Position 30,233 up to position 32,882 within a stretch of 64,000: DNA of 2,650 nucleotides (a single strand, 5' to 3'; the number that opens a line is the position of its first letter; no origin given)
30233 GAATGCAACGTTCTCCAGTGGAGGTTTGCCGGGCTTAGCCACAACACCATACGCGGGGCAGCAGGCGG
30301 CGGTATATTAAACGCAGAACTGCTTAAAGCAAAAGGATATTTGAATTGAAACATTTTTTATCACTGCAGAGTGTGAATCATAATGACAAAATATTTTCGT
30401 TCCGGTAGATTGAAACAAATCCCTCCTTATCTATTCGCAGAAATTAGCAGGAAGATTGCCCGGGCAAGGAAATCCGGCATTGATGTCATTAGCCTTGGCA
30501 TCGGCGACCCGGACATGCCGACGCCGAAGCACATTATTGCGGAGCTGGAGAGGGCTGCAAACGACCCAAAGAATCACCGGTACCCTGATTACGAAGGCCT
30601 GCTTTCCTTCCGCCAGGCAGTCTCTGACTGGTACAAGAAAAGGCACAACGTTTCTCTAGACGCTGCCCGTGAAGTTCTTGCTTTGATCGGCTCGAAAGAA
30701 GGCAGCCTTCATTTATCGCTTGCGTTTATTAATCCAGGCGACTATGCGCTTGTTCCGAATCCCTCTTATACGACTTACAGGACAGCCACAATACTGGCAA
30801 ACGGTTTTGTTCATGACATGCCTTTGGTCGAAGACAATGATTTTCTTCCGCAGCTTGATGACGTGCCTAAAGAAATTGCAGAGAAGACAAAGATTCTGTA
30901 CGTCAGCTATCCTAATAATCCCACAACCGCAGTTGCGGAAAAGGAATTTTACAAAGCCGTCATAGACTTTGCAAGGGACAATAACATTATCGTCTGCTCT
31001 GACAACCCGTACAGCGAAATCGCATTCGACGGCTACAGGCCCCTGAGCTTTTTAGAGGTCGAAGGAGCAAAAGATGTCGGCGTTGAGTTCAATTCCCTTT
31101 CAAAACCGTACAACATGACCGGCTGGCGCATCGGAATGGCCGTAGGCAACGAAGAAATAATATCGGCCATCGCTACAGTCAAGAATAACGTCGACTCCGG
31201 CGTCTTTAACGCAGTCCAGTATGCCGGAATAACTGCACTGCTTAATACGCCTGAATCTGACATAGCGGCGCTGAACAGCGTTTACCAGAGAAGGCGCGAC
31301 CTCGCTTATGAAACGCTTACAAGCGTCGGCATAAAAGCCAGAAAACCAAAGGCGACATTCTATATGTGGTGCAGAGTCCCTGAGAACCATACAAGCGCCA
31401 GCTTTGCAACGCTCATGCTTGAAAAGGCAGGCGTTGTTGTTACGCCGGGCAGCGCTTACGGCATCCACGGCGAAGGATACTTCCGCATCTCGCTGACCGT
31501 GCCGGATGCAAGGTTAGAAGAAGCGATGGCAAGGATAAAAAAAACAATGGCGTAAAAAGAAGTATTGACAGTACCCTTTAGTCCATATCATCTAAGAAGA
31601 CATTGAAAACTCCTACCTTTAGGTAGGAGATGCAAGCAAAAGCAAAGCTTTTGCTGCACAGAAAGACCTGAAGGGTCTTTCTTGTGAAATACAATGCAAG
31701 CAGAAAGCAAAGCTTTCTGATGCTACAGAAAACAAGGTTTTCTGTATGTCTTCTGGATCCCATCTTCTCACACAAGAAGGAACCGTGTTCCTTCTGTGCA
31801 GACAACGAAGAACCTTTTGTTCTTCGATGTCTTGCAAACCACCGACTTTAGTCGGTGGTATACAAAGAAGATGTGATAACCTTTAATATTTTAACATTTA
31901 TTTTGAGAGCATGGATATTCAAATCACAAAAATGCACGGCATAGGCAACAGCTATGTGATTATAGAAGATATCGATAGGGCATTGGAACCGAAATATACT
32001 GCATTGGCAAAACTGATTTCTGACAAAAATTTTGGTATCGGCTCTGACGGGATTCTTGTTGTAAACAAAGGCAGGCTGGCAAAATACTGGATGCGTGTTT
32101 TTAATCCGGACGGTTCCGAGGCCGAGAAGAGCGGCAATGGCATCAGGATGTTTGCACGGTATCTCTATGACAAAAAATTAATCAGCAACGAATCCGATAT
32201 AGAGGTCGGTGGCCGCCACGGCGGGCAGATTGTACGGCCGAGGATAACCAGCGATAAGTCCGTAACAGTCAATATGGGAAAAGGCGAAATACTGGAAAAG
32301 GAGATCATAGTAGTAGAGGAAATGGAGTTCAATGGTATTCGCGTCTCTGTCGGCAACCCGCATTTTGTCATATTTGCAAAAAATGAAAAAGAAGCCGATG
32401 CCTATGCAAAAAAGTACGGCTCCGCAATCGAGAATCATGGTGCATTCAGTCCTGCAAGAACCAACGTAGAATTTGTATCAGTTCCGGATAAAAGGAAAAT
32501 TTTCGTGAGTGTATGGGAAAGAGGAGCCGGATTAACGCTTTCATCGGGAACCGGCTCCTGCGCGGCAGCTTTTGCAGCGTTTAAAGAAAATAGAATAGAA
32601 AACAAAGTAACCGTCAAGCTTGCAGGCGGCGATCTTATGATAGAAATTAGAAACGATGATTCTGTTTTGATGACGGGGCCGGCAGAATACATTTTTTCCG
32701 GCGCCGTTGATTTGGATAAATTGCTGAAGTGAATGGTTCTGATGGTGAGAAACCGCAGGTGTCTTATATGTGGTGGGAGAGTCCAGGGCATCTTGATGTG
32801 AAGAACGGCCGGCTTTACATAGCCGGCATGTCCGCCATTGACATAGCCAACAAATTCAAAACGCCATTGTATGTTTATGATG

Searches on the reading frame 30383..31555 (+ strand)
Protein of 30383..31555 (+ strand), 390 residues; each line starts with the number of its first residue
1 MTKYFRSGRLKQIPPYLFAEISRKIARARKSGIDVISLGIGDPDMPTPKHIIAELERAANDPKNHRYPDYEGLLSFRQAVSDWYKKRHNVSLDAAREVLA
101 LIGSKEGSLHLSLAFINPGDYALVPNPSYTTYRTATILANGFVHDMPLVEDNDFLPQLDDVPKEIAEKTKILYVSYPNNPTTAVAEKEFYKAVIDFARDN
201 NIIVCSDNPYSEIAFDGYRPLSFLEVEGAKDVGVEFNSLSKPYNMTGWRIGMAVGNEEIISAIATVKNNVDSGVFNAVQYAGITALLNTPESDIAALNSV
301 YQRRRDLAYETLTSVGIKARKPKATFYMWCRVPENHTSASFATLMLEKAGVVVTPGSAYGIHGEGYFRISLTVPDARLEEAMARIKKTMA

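Call 25: search_protein_families(library=pfam, proteins=[window:30383-31555:+])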
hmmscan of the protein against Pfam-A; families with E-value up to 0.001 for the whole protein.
window:30383-31555:+ (390 aa): 2 families
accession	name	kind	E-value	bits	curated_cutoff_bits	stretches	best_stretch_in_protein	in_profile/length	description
PF00155.27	Aminotran_1_2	-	2.4e-65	221.5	19.7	1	34-385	2-361/361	Aminotransferase class I and II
PF01053.26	Cys_Met_Meta_PP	-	1.4e-05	24.3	27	1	110-210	82-176/381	Cys/Met metabolism PLP-dependent enzyme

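Call 53: find_homologous_proteins(query=window:30383-31555:+, max_evalue=1e-80)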
Query window:30383-31555:+ (390 aa): 7995 proteins with E <= 1e-80 among 8000 candidates; the best 120 are listed.
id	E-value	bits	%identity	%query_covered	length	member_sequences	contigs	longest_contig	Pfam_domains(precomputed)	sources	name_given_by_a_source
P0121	5.3e-260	880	100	100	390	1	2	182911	PF00155.28,PF01053.27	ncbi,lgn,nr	ncbi:MAG: LL-diaminopimelate aminotransferase [Candidatus Aenigmarchaeota archaeon]|nr:LL-diaminopim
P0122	1.2e-216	737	82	100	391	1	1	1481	PF00155.28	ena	-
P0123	1.9e-215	733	80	100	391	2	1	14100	PF00155.28,PF01053.27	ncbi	-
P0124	3.5e-215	732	80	100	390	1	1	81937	PF00155.28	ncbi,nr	ncbi:LL-diaminopimelate aminotransferase [Candidatus Woesearchaeota archaeon]|nr:LL-diaminopimelate 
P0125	4.5e-215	732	81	99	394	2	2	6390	PF00155.28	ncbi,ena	ncbi:MAG: LL-diaminopimelate aminotransferase [Nanoarchaeota archaeon]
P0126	6.9e-215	731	81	100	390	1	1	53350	PF00155.28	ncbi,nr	ncbi:LL-diaminopimelate aminotransferase [Candidatus Woesearchaeota archaeon]|nr:LL-diaminopimelate 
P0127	1.8e-214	730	81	100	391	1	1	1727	PF00155.28,PF01053.27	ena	-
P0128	1.9e-214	730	81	100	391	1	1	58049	PF00155.28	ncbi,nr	ncbi:LL-diaminopimelate aminotransferase [Candidatus Woesearchaeota archaeon]|nr:LL-diaminopimelate 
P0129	2.0e-214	730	81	100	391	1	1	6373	PF00155.28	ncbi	-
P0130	2.6e-214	729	81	100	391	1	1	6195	PF00155.28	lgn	-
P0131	7.7e-214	728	81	99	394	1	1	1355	PF00155.28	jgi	jgi:LL-diaminopimelate aminotransferase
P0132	8.0e-214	728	80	100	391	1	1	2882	PF00155.28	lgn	-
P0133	2.1e-212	723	80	100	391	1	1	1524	PF00155.28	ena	-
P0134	6.2e-212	722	79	100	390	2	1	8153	PF00155.28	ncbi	-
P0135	8.3e-212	721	81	100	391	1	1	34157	PF00155.28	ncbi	-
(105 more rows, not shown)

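Call 54: find_encoding_contigs(protein=P0121, flank=10000, max_places=3)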
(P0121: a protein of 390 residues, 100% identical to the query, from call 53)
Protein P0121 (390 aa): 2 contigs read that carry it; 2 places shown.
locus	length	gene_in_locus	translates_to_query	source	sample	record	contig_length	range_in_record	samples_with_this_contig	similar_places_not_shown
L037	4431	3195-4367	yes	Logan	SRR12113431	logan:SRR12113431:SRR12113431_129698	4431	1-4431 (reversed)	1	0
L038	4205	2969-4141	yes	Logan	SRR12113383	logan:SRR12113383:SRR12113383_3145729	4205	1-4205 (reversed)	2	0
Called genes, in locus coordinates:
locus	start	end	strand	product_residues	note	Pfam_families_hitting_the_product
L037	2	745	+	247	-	?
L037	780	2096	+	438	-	PF00696:AA_kinase, PF22468:ACT_9 (weak), PF13840:ACT_7, PF01842:ACT (weak), PF22468:ACT_9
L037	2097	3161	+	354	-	PF01118:Semialdhyde_dh, PF02774:Semialdhyde_dhC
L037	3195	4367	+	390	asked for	PF00155:Aminotran_1_2, PF01053:Cys_Met_Meta_PP (faint)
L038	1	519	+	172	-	?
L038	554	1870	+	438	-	PF00696:AA_kinase, PF22468:ACT_9 (weak), PF13840:ACT_7, PF01842:ACT (weak), PF22468:ACT_9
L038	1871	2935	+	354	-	PF01118:Semialdhyde_dh, PF02774:Semialdhyde_dhC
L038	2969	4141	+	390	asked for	PF00155:Aminotran_1_2, PF01053:Cys_Met_Meta_PP (faint)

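Call 55: find_encoding_contigs(protein=P0124, flank=10000, max_places=2)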
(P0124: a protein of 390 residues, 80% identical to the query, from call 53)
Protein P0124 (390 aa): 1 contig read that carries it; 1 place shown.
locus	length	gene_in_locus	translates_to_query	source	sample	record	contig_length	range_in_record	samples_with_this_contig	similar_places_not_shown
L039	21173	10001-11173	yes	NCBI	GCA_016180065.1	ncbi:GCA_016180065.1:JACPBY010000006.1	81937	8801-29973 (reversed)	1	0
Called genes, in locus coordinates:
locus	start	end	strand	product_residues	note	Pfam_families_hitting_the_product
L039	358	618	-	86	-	-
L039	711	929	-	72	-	-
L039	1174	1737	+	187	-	PF03367:Zn_ribbon_ZPR1 (weak), PF22794:jr-ZPR1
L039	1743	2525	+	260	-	PF01048:PNP_UDP_1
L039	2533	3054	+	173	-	PF00156:Pribosyltran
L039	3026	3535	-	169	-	PF05168:HEPN (faint)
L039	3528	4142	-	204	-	PF18765:Polbeta, PF01909:NTP_transf_2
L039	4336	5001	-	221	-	-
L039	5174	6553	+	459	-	PF00696:AA_kinase, PF13840:ACT_7 (weak), PF22468:ACT_9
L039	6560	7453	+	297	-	PF00701:DHDPS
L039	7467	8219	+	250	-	PF01113:DapB_N, PF05173:DapB_C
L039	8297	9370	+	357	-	PF01118:Semialdhyde_dh, PF02774:Semialdhyde_dhC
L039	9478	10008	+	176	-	-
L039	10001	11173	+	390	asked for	PF00155:Aminotran_1_2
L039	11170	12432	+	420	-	PF00278:Orn_DAP_Arg_deC, PF02784:Orn_Arg_deC_N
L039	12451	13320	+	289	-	PF01678:DAP_epimerase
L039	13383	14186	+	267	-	PF01790:LGT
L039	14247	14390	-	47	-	-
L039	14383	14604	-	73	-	PF05016:ParE_toxin (weak)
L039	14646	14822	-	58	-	-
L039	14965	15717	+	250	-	PF01988:VIT1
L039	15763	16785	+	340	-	PF00294:PfkB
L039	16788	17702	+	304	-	PF01116:F_bP_aldolase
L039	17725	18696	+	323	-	PF00480:ROK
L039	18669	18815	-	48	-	-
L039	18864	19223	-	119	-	-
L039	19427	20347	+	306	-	PF04014:MazE_antitoxin (weak)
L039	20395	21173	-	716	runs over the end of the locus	-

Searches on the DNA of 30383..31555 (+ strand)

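Call 58: search_with_rna_model(model_id=R1, sources=[L037, L038, L039], max_evalue=1)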
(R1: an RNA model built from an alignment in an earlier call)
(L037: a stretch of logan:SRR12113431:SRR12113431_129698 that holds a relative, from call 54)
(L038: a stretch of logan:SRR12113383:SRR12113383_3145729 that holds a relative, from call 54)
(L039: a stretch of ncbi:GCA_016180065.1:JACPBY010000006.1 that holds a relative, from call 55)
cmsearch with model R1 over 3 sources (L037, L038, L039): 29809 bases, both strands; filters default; matches with E-value up to 1: 2.
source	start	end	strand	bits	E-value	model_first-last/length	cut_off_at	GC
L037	4402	4431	+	14.6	0.15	1-30/118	3'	0.33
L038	4176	4205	+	14.6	0.15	1-30/118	3'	0.33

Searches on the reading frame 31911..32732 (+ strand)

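Call 25: search_protein_families(library=pfam, proteins=[window:31911-32732:+])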
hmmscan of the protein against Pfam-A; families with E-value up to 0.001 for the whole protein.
window:31911-32732:+ (273 aa): 1 family
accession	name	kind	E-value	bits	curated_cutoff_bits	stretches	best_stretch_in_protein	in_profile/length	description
PF01678.24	DAP_epimerase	-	9.9e-51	171.3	34.7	2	145-260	3-120/121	Diaminopimelate epimerase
